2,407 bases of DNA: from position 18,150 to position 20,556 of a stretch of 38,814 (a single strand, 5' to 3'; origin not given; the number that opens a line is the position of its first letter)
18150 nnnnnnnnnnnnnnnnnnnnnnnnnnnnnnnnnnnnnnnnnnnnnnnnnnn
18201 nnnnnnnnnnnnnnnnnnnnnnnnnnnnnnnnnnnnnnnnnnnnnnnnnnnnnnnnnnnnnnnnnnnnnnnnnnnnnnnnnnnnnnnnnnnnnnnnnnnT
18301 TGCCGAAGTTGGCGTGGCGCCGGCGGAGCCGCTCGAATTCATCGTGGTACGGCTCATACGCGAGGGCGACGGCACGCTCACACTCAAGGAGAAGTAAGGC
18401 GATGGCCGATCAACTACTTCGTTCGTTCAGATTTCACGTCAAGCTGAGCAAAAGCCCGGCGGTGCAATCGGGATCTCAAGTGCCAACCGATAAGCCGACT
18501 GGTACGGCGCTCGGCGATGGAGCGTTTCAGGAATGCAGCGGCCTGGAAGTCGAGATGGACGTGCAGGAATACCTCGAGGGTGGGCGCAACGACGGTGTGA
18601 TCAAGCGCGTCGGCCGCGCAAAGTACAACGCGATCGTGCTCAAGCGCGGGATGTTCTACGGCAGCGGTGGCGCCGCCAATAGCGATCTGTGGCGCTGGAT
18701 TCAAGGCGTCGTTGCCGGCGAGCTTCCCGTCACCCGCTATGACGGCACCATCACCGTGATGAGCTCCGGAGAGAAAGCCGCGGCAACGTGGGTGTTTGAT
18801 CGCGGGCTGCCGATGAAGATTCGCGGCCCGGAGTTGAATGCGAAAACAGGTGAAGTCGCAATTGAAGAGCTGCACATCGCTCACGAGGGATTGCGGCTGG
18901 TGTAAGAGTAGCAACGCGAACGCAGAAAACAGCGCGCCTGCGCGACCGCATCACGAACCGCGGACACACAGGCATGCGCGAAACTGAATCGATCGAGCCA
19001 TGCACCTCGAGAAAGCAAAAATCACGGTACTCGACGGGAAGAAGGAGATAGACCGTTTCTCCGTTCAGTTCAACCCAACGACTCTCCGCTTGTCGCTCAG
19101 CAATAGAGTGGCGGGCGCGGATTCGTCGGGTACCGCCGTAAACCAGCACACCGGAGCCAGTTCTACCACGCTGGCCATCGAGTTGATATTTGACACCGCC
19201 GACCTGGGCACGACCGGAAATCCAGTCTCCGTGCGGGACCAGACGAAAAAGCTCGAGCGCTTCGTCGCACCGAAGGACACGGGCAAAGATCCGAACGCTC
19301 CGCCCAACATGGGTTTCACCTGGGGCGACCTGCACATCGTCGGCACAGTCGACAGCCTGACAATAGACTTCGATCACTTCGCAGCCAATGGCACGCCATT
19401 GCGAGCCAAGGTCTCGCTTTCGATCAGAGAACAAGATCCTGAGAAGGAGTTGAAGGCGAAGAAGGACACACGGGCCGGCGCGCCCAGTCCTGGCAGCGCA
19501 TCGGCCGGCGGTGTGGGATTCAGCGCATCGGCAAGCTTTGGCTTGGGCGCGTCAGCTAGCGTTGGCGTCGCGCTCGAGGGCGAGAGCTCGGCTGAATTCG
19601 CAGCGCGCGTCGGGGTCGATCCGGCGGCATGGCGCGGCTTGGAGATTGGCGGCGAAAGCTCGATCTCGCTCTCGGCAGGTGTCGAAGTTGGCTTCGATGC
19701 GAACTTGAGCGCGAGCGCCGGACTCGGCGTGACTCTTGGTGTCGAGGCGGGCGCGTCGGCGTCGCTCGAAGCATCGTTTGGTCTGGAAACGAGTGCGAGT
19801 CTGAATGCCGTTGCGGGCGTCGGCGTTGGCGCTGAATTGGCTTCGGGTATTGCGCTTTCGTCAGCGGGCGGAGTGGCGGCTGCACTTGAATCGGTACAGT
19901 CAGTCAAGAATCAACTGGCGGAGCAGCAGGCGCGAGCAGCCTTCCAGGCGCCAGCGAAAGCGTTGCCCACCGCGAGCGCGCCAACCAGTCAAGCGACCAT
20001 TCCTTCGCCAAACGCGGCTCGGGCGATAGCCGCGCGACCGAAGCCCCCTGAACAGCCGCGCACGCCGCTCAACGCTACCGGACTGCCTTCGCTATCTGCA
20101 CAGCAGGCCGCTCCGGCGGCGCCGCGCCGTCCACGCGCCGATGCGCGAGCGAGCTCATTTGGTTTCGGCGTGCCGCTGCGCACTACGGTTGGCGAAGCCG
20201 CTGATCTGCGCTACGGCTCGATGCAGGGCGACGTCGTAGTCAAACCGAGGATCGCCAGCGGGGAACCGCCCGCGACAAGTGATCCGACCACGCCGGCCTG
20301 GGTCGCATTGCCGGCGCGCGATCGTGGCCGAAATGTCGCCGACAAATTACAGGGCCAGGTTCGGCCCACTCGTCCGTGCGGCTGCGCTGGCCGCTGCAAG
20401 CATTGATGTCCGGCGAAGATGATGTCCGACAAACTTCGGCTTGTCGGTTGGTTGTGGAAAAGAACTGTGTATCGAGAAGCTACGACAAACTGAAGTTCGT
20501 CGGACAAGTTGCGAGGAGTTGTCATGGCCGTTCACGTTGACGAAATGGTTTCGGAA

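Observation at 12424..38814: Complete contractile injection system locus with cap-first, dual-sheath, dual-tube layout and no phage head or lysis genes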

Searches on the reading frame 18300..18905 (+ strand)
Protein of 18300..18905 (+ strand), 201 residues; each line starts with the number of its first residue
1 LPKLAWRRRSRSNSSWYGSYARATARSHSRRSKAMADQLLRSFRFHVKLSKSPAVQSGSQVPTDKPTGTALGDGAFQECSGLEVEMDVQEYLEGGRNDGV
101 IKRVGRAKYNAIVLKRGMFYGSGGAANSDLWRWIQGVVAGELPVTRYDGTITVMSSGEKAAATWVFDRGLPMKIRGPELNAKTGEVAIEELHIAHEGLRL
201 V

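Call 3: search_protein_families(library=pfam, proteins=[window:18300-18905:+], max_evalue=0.01)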
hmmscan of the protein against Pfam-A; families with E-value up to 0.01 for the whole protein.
window:18300-18905:+ (201 aa): 1 family
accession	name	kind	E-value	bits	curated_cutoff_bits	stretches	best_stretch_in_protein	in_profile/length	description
PF06841.18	Phage_T4_gp19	-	8.6e-31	107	28.2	1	42-198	2-133/134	T4-like virus tail tube protein gp19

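Call 37: search_solved_structures(query=window:18402-18905:+, max_evalue=0.01)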
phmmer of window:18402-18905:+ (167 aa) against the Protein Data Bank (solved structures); distinct sequences matched with E-value up to 0.01: 14.
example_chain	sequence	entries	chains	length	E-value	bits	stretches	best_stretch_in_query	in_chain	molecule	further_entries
7b5h_AN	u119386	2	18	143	1.4e-15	61.1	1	41-165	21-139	All3324 protein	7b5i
7adz_1a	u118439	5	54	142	1.1e-13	54.9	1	41-165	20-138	Phage tail protein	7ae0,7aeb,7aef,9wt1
9r9h_B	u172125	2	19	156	6.1e-11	46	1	39-166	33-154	Phage tail protein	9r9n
9rce_I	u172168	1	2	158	5.3e-09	39.7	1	38-163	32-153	Conserved hypothetical phage tail region protein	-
7aeb_Y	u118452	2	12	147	6.7e-09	39.4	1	38-162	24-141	Phospholipid/glycerol acyltransferase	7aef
9gtp_a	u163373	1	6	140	5.3e-08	36.5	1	40-164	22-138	Phage tail protein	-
6j0b_a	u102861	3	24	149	2.3e-07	34.4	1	41-159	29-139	Pvc1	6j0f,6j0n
9qgl_1A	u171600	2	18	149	1.4e-06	31.9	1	41-160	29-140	Phage tail protein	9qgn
6rao_A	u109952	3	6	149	3.5e-06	30.6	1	37-159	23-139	Afp1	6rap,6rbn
6rao_F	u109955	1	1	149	3.7e-05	27.2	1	39-166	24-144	Afp5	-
6j0n_n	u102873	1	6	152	4.9e-05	26.8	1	40-165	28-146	Pvc5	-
9qgl_5A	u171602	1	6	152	8.4e-05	26.1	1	39-165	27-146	Phage tail protein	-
7b5h_AM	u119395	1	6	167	0.00022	24.7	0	40-86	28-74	All3323 protein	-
8bl4_v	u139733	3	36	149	0.0044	20.5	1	44-159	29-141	Phage tail protein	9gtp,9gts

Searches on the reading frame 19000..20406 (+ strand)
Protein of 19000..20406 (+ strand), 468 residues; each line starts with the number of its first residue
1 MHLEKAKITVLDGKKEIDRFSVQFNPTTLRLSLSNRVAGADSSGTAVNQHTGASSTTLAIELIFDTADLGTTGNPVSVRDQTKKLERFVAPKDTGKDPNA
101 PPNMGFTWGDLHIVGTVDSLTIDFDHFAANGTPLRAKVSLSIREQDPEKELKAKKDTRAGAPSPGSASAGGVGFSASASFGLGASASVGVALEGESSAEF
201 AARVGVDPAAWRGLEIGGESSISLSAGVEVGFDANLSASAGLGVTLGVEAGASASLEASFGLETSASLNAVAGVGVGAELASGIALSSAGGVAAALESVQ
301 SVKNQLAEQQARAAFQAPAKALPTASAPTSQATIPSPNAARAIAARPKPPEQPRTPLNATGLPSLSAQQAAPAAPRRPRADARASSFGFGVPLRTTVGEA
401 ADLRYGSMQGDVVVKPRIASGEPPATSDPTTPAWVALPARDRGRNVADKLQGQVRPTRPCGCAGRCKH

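Call 3: search_protein_families(library=pfam, proteins=[window:19000-20406:+], max_evalue=0.01)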
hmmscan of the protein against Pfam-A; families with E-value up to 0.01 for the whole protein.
window:19000-20406:+ (468 aa): 1 family
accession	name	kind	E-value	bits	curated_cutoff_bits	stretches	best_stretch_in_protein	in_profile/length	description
PF19266.4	CIS_tube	-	8.5e-24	84.5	27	1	3-150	2-155/158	Contractile injection system tube protein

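Call 28: search_protein_families(library=ncbifam, proteins=[window:19000-20406:+], max_evalue=0.01)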
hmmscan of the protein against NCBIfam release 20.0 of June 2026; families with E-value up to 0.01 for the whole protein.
window:19000-20406:+ (468 aa): 0 families

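Call 36: search_solved_structures(query=window:19000-20406:+, max_evalue=0.01)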
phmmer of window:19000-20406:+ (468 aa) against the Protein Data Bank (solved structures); distinct sequences matched with E-value up to 0.01: 5.
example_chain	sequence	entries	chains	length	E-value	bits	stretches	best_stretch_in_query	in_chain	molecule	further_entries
9rce_H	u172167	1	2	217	6.8e-06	28.5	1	11-155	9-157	Peptidoglycan-binding protein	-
6rao_G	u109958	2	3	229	0.00046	22.5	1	12-146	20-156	Afp7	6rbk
9qgl_7A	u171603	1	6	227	0.00062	22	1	12-170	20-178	Contractile injection system tube protein N-terminal domain-containing protein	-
7aeb_M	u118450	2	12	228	0.0035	19.6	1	53-156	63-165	LysM domain-containing protein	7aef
6j0n_b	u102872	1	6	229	0.0043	19.3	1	12-145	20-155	Pvc7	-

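Call 78: search_protein_families(library=phrogs, proteins=[window:19000-20406:+], max_evalue=0.01)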
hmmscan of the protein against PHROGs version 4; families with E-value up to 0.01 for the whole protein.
window:19000-20406:+ (468 aa): 0 families
